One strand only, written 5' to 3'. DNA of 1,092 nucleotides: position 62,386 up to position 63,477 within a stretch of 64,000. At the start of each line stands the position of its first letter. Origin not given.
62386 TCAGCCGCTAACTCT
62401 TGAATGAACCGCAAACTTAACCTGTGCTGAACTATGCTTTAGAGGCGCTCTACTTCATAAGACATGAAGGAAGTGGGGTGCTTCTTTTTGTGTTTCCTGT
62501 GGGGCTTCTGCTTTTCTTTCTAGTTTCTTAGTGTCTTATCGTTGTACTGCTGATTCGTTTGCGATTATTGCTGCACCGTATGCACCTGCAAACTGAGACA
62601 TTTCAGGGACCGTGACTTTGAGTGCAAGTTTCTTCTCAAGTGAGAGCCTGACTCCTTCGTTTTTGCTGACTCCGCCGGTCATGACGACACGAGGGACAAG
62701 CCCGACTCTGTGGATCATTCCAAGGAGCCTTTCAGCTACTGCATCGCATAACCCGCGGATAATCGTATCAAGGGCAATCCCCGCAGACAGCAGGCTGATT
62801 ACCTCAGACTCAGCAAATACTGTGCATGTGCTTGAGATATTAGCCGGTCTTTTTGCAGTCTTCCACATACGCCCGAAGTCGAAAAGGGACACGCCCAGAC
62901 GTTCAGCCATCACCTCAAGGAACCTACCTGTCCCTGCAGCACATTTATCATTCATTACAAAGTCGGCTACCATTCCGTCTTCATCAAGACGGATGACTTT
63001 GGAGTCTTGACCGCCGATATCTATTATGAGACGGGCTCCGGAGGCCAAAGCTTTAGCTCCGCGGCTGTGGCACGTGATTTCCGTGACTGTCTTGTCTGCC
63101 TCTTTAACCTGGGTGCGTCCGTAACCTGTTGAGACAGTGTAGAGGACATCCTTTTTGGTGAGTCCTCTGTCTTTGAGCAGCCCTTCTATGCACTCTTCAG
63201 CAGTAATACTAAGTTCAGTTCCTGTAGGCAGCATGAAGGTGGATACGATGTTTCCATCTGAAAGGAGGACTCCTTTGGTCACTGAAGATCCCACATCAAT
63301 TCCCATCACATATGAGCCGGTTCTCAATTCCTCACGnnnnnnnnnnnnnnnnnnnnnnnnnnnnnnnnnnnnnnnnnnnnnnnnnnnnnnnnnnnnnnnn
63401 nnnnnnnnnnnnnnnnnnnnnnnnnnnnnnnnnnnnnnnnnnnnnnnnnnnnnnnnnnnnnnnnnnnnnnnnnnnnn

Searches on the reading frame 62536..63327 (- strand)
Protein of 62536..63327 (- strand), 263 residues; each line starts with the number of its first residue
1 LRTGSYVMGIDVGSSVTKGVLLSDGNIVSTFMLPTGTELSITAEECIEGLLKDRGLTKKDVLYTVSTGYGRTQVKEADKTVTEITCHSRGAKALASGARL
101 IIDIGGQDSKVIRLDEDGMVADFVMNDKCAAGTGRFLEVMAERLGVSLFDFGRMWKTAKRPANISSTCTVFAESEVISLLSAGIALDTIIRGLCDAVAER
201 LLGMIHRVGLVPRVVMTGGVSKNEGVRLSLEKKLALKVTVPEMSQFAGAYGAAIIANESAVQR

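Call 53: find_encoding_contigs(protein=window:62536-63327:-, flank=10000, max_places=2)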
Protein window:62536-63327:- (263 aa): 24 contigs read that carry it; 2 places shown.
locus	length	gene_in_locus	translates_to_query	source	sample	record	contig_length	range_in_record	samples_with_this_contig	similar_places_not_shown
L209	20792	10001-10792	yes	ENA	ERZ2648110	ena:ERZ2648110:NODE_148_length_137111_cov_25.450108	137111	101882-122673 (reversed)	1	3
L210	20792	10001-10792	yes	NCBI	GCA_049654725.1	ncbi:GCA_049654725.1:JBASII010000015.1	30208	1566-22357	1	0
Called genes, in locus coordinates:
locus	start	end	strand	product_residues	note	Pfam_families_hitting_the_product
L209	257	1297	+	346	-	PF00041:fn3 (faint)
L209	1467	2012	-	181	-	PF12822:ECF_trnsprt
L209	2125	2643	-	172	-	-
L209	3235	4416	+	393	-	PF01996:F420_ligase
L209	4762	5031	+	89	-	PF02583:Trns_repr_metal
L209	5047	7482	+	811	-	PF00403:HMA, PF00122:E1-E2_ATPase, PF00702:Hydrolase, PF08282:Hydrolase_3 (faint)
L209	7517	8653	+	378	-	PF06050:HGD-D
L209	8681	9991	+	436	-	PF06050:HGD-D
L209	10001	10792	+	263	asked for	PF01869:BcrAD_BadFG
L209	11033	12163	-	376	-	PF02653:BPD_transp_2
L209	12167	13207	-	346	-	PF02653:BPD_transp_2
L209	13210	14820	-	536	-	PF00005:ABC_tran, PF13304:AAA_21 (faint), PF00005:ABC_tran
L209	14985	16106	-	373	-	PF12683:DUF3798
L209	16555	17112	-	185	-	PF12822:ECF_trnsprt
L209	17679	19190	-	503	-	PF00221:Lyase_aromatic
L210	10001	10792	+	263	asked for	PF01869:BcrAD_BadFG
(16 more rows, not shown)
